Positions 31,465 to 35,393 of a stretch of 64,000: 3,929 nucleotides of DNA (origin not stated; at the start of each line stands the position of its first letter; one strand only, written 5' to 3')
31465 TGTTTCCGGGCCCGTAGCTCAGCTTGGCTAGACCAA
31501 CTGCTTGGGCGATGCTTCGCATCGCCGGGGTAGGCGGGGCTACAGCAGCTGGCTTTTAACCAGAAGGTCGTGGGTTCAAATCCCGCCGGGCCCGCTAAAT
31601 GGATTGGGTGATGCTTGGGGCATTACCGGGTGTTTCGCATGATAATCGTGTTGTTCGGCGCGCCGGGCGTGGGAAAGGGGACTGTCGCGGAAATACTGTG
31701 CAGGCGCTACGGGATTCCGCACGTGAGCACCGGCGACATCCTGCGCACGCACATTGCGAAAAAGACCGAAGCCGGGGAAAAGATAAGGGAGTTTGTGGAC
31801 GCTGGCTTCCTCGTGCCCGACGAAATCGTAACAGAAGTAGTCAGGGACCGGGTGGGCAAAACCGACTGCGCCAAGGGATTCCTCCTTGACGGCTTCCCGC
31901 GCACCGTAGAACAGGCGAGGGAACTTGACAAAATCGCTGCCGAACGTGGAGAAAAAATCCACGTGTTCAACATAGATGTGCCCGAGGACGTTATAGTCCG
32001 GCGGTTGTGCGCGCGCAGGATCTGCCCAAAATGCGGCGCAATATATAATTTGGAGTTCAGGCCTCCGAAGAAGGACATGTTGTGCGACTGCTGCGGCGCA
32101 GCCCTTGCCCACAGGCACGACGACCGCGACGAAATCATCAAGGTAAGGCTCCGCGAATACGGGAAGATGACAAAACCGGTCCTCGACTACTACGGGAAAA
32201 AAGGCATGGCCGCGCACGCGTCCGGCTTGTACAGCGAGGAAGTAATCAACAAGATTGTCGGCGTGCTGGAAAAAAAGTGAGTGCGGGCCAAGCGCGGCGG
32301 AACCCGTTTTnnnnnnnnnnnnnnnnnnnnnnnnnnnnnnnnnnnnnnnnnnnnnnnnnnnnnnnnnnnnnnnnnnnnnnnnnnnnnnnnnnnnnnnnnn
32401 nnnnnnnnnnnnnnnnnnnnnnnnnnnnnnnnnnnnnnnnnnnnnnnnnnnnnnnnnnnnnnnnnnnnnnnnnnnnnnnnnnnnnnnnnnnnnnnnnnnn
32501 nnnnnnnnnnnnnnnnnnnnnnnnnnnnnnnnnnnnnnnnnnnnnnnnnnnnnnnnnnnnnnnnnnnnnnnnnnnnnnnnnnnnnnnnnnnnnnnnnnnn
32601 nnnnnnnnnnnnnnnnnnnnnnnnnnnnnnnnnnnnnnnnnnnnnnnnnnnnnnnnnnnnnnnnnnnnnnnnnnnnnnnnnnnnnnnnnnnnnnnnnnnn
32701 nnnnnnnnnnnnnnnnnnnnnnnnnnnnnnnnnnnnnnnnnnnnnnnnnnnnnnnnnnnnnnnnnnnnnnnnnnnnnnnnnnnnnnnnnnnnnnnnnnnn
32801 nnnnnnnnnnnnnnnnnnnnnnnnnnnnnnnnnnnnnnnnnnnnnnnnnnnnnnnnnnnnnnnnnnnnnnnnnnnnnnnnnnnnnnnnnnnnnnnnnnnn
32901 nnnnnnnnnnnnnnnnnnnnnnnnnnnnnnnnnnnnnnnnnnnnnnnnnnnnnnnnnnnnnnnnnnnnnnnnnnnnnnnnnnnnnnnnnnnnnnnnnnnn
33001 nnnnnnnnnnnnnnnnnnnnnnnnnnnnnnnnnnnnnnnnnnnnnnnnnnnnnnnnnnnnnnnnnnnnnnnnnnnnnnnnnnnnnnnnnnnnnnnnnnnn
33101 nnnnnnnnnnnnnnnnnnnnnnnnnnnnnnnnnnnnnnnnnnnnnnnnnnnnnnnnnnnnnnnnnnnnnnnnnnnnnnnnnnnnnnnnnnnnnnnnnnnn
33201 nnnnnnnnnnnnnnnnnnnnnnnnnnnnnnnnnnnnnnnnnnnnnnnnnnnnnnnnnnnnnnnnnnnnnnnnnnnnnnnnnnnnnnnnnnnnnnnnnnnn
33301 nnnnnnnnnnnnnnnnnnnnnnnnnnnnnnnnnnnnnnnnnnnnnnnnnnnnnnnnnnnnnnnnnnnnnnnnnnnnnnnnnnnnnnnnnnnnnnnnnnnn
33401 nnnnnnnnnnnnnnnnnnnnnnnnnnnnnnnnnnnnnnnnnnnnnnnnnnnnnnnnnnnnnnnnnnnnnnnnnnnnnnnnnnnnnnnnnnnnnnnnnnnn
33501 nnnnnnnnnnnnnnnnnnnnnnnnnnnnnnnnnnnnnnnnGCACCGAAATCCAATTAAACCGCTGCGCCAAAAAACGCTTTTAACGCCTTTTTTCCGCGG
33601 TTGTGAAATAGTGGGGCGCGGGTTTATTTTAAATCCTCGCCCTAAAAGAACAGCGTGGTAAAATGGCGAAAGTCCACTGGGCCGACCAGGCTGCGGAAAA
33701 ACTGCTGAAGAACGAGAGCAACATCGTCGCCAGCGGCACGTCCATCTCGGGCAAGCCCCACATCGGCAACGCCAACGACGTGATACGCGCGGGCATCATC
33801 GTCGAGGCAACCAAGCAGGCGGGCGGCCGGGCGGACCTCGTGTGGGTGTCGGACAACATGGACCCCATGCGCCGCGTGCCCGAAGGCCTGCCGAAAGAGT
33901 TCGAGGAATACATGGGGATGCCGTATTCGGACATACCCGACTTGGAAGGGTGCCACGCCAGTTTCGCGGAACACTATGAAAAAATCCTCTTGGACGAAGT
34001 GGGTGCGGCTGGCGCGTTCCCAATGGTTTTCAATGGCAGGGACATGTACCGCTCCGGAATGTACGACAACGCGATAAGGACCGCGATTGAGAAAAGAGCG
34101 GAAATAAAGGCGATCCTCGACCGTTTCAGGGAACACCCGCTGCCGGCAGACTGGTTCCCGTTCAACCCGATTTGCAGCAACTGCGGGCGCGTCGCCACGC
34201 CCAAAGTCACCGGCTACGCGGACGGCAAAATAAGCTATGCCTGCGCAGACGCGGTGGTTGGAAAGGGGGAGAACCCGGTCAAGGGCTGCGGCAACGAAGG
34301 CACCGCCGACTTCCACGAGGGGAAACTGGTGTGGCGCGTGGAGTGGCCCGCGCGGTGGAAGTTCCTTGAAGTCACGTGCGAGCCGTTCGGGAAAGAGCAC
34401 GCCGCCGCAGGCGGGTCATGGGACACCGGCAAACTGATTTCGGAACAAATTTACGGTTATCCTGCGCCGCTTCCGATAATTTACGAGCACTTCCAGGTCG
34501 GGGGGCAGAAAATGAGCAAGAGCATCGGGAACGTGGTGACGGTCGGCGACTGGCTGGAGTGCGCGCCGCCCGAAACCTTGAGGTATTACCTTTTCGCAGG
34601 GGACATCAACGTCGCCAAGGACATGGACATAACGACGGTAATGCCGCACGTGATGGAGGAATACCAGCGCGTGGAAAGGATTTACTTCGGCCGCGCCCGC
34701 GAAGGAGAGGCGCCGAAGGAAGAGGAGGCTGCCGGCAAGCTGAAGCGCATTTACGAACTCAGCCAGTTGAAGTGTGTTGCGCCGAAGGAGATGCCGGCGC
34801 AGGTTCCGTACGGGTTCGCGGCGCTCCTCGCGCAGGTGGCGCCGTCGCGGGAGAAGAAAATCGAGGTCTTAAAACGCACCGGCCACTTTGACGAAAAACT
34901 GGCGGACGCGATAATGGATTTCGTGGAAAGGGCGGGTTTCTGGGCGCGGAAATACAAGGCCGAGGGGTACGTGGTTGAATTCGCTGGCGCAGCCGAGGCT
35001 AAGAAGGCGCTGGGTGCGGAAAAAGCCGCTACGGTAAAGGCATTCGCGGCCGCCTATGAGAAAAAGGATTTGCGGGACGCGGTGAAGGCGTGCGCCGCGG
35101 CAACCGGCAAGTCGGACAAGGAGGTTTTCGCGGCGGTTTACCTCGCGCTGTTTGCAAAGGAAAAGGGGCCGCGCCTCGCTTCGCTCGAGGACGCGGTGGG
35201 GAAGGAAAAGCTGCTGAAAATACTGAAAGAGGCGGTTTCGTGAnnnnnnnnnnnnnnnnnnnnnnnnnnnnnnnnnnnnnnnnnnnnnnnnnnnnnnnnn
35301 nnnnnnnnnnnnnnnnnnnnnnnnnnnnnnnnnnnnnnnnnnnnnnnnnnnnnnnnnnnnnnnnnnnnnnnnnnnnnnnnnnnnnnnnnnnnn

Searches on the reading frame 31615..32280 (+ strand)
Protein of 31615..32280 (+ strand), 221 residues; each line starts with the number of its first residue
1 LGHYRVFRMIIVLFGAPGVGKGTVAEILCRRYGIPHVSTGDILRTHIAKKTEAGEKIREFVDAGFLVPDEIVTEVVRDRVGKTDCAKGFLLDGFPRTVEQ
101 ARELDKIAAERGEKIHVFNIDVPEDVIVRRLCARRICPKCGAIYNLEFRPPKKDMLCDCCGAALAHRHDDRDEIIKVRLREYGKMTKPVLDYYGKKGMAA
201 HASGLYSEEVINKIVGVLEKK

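Call 8: search_protein_families(library=pfam, proteins=[window:31615-32280:+])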
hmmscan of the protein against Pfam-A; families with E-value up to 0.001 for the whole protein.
window:31615-32280:+ (221 aa): 7 families
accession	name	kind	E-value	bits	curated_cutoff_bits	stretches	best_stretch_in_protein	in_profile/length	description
PF00406.28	ADK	-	3.9e-50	170.3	26.8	1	13-197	1-150/151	Adenylate kinase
PF13207.12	AAA_17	-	2.5e-27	96.3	27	1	14-134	1-122/136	AAA domain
PF05191.20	ADK_lid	-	1.4e-15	57.3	26.6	1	134-169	1-36/36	Adenylate kinase, active site lid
PF13671.12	AAA_33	-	1.8e-07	32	27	1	11-134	2-118/143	AAA domain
PF13238.12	AAA_18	-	8.9e-06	26.6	29.4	1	11-135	1-112/128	AAA domain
PF13521.12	AAA_28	-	8.5e-05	23.3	27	1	11-61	2-50/164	AAA domain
PF17213.9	Hydin_ADK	-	8.8e-05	23.2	27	0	66-93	168-195/196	Hydin Adenylate kinase-like domain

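Call 45: find_homologous_proteins(query=window:31639-32280:+, max_evalue=1e-40)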
Query window:31639-32280:+ (213 aa): 5728 proteins with E <= 1e-40 among 8000 candidates; the best 120 are listed.
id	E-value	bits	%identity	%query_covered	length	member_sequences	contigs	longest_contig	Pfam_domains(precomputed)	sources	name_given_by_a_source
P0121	7.6e-139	478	100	100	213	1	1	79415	PF00406.30,PF05191.21,PF13671.13,PF13207.13,PF13238.13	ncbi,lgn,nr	ncbi:MAG: adenylate kinase [Candidatus Micrarchaeota archaeon]|nr:adenylate kinase [Candidatus Micra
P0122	7.0e-96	338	72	97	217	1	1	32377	PF17213.10,PF00406.30,PF05191.21,PF13671.13,PF13207.13,PF13238.13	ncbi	-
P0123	4.1e-82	293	60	100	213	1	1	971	PF17213.10,PF00406.30,PF05191.21,PF13671.13,PF13207.13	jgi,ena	-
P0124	3.4e-80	287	62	95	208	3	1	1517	PF00406.30,PF05191.21,PF13671.13,PF13207.13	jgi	-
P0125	1.3e-77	278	57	100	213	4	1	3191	PF17213.10,PF00406.30,PF05191.21,PF13671.13,PF13207.13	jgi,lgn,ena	-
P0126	1.4e-65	239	51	99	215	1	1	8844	PF17213.10,PF00406.30,PF05191.21,PF13207.13,PF13238.13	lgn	-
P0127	2.0e-65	239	53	100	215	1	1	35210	PF17213.10,PF00406.30,PF05191.21,PF13671.13,PF13207.13,PF13238.13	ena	-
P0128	2.2e-64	235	50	99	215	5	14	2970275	PF17213.10,PF00406.30,PF05191.21,PF13207.13,PF13238.13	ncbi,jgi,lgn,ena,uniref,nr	ncbi:Nucleoside-triphosphate--adenylate kinase [Caldicellulosiruptor saccharolyticus DSM 8903]|unire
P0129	1.9e-63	232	52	99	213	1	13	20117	PF17213.10,PF00406.30,PF05191.21,PF13207.13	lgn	-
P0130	6.2e-63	230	48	99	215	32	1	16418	PF00406.30,PF05191.21,PF13207.13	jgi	jgi:adenylate kinase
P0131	8.5e-63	230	51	99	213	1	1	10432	PF17213.10,PF00406.30,PF05191.21,PF13207.13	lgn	-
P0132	9.4e-63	230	52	100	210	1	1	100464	PF17213.10,PF00406.30,PF05191.21,PF13521.13,PF13207.13,PF13238.13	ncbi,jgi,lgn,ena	-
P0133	3.6e-62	228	48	99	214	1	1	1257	PF17213.10,PF00406.30,PF05191.21,PF13671.13,PF13207.13,PF13238.13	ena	-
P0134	6.8e-62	227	50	99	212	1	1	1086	PF17213.10,PF00406.30,PF05191.21,PF13207.13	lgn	-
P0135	1.6e-61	226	51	99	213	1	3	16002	PF00406.30,PF05191.21,PF13207.13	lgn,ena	-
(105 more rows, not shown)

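Call 46: find_encoding_contigs(protein=P0123, flank=3000, max_places=3)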
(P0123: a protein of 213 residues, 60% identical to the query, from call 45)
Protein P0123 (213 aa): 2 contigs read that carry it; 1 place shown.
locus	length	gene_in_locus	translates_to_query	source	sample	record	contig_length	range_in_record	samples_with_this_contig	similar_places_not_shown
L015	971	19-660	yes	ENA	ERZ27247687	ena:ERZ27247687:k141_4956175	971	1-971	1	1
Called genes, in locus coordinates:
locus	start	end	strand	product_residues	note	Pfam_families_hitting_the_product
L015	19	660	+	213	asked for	PF00406:ADK, PF13207:AAA_17, PF13671:AAA_33 (faint), PF17213:Hydin_ADK (faint), PF05191:ADK_lid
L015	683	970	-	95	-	?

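Call 47: find_encoding_contigs(protein=P0124, flank=3000, max_places=3)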
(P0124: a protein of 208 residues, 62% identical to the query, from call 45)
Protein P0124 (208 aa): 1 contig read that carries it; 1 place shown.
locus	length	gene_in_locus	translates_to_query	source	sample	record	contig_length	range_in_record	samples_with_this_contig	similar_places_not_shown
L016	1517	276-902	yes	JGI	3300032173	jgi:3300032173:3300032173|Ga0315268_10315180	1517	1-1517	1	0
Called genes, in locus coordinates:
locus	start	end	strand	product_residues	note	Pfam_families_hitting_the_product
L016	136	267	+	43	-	-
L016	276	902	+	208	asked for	PF00406:ADK, PF13207:AAA_17, PF13671:AAA_33 (weak), PF05191:ADK_lid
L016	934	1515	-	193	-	?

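Call 48: find_encoding_contigs(protein=P0125, flank=3000, max_places=3)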
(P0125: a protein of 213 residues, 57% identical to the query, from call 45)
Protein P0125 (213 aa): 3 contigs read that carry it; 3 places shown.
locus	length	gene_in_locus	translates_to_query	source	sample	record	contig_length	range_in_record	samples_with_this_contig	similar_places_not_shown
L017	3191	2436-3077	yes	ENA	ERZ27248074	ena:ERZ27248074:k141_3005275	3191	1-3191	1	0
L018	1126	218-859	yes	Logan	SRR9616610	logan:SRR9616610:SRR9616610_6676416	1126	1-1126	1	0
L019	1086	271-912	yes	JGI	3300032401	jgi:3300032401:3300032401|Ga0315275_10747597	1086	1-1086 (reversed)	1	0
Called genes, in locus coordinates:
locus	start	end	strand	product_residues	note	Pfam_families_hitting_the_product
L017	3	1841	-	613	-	?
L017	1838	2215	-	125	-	PF18477:PIN_9, PF04900:Fcf1 (weak)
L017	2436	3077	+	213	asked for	PF00406:ADK, PF13207:AAA_17, PF13671:AAA_33 (faint), PF17213:Hydin_ADK (faint), PF05191:ADK_lid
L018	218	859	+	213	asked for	PF00406:ADK, PF13207:AAA_17, PF13671:AAA_33 (faint), PF17213:Hydin_ADK (faint), PF05191:ADK_lid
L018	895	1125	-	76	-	?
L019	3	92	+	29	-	?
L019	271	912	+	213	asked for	PF00406:ADK, PF13207:AAA_17, PF13671:AAA_33 (faint), PF17213:Hydin_ADK (faint), PF05191:ADK_lid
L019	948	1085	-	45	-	?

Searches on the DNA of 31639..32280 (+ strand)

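Call 74: search_rna_families(sources=[L016, L017, L007, L001], threshold=evalue, max_evalue=1)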
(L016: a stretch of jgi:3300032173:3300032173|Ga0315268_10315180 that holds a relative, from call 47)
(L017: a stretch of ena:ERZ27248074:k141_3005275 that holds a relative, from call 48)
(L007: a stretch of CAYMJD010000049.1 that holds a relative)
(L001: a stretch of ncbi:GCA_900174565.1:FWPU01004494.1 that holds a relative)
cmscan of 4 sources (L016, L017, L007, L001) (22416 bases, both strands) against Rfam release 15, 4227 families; matches with E-value up to 1: 5.
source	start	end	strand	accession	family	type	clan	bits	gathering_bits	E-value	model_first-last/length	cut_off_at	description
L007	353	427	-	RF00005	tRNA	Gene; tRNA;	CL00001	69.6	29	1.4e-13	1-71/71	no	tRNA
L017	2282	2396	+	RF00005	tRNA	Gene; tRNA;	CL00001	52.4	29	7.5e-09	1-71/71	no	tRNA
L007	2826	2899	+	RF00005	tRNA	Gene; tRNA;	CL00001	50.7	29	2.3e-08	1-71/71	no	tRNA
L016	45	117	+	RF00005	tRNA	Gene; tRNA;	CL00001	25.8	29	0.16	1-71/71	no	tRNA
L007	352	427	+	RF04354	Plastid-ycf2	Cis-reg;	-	25.6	65.7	0.2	1-75/75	no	Plastid-ycf2 5UTR RNA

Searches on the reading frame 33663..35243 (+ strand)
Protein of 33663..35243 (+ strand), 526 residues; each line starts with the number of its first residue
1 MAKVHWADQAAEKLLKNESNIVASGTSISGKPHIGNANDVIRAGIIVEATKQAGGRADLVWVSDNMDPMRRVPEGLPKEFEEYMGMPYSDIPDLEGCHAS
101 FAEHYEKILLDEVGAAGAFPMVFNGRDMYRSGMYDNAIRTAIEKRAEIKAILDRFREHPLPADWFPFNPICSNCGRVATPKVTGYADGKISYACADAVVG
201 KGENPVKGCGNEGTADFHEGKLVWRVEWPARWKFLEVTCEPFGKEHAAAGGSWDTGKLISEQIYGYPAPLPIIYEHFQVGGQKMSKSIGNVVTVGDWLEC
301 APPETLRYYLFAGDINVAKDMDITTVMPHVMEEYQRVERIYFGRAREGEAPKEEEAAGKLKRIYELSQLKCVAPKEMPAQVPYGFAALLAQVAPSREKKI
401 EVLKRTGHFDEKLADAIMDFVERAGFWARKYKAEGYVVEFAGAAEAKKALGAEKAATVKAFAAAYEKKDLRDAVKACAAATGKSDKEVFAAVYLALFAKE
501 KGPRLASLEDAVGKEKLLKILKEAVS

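Call 8: search_protein_families(library=pfam, proteins=[window:33663-35243:+])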
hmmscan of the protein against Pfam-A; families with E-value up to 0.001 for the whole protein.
window:33663-35243:+ (526 aa): 3 families
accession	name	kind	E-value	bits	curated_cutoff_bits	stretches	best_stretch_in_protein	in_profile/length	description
PF01921.24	tRNA-synt_1f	-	2.1e-112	376.1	27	1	5-369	2-359/360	tRNA synthetases class I (K)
PF09334.17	tRNA-synt_1g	-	2.4e-09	36.9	20.1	1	274-324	318-367/391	tRNA synthetases class I (M)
PF01406.26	tRNA-synt_1e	-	9.6e-07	28.9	27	1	275-314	245-284/301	tRNA synthetases class I (C) catalytic domain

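Call 10: find_related_loci(query=window:33663-35243:+, collection=genome_contigs, flank=10000)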
Query window:33663-35243:+ (526 aa) in genome_contigs; peptide patterns used: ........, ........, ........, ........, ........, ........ (x = any residue, [..] = any of these).
90 stretches matched a pattern, but none encodes a relative of the query by tblastn (E <= 1e-3).
